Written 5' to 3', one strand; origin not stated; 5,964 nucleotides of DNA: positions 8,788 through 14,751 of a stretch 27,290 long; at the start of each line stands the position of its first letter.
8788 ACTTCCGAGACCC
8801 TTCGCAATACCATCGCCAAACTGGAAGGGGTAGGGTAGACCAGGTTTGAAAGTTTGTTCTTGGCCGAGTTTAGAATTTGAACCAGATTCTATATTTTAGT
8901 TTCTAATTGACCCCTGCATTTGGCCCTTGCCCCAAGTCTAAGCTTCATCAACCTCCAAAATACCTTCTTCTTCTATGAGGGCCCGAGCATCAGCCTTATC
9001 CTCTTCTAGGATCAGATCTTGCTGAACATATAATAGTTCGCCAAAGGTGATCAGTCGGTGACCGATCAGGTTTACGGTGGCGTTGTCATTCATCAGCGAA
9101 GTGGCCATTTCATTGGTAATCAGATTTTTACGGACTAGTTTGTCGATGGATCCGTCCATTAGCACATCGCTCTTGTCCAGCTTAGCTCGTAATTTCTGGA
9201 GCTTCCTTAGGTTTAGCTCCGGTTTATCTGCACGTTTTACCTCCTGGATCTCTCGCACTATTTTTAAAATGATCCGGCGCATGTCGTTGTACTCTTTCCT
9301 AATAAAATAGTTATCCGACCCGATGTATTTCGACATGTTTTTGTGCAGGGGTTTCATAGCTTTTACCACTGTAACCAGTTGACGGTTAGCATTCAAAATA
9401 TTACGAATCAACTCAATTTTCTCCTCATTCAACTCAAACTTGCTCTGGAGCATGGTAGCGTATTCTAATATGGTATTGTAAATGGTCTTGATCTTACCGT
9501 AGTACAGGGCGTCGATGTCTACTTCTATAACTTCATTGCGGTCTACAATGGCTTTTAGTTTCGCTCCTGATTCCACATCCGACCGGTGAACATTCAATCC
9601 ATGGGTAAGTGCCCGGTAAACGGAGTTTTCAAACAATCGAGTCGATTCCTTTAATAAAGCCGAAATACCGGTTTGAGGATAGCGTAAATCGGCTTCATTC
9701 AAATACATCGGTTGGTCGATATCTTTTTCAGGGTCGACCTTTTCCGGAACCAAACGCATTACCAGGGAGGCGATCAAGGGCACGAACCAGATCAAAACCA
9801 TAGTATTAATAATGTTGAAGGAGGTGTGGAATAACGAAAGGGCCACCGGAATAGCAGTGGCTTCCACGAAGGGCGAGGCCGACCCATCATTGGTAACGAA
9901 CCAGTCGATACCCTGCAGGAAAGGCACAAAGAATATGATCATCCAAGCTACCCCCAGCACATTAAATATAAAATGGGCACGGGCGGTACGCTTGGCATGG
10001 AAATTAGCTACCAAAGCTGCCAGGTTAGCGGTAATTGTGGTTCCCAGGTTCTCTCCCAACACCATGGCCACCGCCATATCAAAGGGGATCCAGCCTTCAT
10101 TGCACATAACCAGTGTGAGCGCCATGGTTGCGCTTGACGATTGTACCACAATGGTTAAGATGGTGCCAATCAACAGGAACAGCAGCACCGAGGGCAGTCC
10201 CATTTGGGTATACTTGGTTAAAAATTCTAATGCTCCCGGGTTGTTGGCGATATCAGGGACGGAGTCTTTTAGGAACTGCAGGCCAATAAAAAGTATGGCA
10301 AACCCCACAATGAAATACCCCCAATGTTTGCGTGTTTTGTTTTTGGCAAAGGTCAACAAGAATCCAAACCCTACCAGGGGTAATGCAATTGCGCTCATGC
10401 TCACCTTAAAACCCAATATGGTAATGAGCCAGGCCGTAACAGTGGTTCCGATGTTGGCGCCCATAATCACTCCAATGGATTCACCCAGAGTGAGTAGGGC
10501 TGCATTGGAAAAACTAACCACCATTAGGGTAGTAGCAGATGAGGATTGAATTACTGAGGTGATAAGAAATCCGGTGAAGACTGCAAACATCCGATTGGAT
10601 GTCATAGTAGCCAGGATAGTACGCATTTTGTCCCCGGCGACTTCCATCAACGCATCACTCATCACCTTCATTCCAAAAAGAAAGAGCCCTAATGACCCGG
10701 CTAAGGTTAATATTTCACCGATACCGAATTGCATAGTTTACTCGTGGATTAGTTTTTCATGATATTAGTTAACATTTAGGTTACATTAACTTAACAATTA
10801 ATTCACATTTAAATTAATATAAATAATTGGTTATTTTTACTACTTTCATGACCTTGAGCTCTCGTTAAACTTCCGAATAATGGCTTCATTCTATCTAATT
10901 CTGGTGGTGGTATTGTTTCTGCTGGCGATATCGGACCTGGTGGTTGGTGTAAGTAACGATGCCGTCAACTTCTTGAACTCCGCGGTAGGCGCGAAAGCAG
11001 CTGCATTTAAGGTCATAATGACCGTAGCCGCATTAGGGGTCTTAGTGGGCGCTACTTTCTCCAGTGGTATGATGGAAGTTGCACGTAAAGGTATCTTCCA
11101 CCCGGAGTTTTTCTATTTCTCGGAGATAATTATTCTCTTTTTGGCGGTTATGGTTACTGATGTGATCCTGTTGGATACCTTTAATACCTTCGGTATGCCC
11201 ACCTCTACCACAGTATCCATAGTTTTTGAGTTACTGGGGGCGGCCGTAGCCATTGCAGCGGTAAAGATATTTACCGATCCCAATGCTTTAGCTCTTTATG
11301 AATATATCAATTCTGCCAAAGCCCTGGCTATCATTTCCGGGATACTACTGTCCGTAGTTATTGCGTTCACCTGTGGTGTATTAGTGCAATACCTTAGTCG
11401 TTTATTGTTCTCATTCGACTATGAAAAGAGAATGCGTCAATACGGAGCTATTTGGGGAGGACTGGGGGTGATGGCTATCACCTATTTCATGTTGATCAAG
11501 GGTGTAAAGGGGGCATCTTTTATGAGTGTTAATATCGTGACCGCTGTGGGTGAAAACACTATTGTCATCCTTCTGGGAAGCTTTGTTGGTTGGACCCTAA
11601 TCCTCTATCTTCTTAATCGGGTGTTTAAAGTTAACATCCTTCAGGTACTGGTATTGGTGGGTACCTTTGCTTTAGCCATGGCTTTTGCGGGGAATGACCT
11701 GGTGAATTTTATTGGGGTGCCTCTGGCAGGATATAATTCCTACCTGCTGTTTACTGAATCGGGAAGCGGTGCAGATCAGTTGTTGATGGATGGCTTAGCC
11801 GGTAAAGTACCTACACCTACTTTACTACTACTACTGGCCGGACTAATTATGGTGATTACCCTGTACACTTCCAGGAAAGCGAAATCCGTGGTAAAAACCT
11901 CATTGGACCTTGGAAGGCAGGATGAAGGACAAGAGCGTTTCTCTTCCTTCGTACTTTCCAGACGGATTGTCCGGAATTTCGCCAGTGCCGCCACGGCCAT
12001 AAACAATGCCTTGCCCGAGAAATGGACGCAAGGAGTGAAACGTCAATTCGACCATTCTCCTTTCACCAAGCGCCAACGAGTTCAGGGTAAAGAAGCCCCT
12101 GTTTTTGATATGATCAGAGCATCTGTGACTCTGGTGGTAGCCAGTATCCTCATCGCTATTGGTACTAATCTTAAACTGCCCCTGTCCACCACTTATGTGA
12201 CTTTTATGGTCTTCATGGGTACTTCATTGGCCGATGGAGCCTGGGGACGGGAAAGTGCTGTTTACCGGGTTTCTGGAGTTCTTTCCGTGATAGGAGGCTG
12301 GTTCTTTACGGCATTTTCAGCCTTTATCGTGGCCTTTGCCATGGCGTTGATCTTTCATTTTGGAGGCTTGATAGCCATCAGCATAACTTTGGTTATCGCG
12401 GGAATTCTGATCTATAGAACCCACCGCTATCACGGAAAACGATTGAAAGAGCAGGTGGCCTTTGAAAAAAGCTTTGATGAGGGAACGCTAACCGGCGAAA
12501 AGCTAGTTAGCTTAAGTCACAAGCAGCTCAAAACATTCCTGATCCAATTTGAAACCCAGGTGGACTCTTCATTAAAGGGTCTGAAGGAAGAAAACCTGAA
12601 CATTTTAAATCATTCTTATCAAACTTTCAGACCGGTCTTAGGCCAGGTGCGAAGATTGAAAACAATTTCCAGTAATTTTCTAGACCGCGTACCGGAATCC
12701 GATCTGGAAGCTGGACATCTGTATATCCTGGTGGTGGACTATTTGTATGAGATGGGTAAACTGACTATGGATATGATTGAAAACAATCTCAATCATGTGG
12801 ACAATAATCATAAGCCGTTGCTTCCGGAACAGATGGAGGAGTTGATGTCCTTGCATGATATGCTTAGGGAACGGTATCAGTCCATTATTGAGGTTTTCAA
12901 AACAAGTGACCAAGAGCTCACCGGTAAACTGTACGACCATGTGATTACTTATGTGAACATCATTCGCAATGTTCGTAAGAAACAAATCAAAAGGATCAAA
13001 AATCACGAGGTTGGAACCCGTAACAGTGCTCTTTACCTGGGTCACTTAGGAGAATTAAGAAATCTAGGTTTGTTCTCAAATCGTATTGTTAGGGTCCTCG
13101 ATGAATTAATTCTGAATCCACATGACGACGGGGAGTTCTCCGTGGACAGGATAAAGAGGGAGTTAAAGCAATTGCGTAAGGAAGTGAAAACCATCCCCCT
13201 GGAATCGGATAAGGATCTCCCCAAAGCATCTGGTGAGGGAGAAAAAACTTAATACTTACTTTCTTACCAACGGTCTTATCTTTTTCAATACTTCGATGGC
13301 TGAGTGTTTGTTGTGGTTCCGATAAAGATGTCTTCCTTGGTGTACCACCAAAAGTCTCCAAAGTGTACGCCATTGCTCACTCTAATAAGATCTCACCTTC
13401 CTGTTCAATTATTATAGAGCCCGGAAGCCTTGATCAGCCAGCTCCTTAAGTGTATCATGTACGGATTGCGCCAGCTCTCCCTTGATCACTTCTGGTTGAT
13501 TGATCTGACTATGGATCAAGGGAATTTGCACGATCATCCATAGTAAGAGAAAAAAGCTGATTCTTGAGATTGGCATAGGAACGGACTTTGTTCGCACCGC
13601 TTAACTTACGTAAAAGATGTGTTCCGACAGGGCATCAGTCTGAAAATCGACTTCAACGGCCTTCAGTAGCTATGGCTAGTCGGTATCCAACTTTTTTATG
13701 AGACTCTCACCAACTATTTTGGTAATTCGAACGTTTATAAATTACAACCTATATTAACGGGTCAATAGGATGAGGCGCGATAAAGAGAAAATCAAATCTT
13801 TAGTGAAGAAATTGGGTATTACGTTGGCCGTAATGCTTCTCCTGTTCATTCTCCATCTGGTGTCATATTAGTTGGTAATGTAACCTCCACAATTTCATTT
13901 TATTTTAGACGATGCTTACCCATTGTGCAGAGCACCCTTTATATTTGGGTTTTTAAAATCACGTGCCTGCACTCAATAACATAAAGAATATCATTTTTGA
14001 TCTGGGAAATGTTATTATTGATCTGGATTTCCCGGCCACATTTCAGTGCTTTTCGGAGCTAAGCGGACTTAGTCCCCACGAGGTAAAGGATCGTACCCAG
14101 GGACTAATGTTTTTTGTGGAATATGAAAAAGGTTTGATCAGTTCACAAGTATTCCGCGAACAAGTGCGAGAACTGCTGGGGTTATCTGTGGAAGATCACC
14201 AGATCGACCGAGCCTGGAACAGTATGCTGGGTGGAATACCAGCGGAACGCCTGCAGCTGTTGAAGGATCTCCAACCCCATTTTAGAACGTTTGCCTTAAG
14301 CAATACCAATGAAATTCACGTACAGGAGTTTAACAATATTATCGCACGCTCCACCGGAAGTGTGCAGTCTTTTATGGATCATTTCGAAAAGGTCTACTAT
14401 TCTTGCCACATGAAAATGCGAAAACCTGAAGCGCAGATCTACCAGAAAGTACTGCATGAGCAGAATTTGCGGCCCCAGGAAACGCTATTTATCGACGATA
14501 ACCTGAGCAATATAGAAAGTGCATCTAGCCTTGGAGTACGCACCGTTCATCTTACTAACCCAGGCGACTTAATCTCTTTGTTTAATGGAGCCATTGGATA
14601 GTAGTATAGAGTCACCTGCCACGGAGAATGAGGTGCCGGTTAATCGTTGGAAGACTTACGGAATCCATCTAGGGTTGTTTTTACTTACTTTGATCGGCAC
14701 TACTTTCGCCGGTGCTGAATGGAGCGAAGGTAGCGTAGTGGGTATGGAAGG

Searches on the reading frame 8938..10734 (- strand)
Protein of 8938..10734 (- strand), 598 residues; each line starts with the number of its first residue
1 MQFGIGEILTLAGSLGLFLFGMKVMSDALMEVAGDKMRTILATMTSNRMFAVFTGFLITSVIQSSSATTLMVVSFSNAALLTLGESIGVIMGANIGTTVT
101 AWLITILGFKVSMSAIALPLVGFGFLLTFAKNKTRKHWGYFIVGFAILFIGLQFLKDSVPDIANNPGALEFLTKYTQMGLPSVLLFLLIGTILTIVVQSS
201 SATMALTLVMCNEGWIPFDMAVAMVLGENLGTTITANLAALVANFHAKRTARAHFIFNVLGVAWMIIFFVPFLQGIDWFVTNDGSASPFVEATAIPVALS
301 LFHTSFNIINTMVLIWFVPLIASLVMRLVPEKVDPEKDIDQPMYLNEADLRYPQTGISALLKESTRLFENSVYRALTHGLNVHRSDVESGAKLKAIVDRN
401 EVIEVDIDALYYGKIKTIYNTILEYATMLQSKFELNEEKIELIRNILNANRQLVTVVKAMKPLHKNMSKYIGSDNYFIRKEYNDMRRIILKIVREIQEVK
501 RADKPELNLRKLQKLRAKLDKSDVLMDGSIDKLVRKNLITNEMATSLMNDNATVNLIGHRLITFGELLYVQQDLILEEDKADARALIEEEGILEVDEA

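Call 7: search_protein_families(library=pfam, proteins=[window:8938-10734:-])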
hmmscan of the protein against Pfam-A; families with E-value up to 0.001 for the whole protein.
window:8938-10734:- (598 aa): 1 family
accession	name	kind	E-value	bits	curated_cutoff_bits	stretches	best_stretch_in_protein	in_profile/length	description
PF02690.20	Na_Pi_cotrans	-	9.2e-59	197.8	29.1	2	17-156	1-136/137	Na+/Pi-cotransporter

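Call 8: search_protein_families(library=ncbifam, proteins=[window:8938-10734:-])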
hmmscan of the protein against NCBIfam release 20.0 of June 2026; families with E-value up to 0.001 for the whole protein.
window:8938-10734:- (598 aa): 3 families
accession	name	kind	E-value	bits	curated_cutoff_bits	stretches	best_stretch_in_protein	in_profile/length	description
TIGR00704.1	NaPi_cotrn_rel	hypoth_equivalog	1.4e-71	241.7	210.1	1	9-332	5-308/308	Na/Pi-cotransporter II-related protein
NF037997.1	Na_Pi_symport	subfamily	1.1e-51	176.1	50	1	16-324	6-293/294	Na/Pi symporter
TIGR01013.1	2a58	subfamily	8.9e-20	71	306.15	2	186-268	273-359/456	sodium-dependent inorganic phosphate transporter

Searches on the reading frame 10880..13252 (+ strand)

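Call 7: search_protein_families(library=pfam, proteins=[window:10880-13252:+])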
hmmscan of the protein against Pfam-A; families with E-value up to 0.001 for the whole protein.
window:10880-13252:+ (790 aa): 1 family
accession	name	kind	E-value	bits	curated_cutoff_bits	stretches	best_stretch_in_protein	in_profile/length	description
PF01384.25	PHO4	-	5.8e-25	88.4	33.7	2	26-330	4-261/350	Phosphate transporter family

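Call 8: search_protein_families(library=ncbifam, proteins=[window:10880-13252:+])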
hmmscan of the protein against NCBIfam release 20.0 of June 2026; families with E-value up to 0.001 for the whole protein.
window:10880-13252:+ (790 aa): 0 families

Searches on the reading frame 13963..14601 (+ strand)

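Call 9: search_protein_families(library=pfam, proteins=[window:13963-14601:+])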
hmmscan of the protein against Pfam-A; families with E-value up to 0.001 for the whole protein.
window:13963-14601:+ (212 aa): 2 families
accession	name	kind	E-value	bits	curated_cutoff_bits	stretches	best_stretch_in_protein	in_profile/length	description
PF00702.32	Hydrolase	-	2.2e-11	45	26.4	1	7-191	1-191/191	haloacid dehalogenase-like hydrolase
PF13419.12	HAD_2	-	6.9e-11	43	23.8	1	137-195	118-176/178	Haloacid dehalogenase-like hydrolase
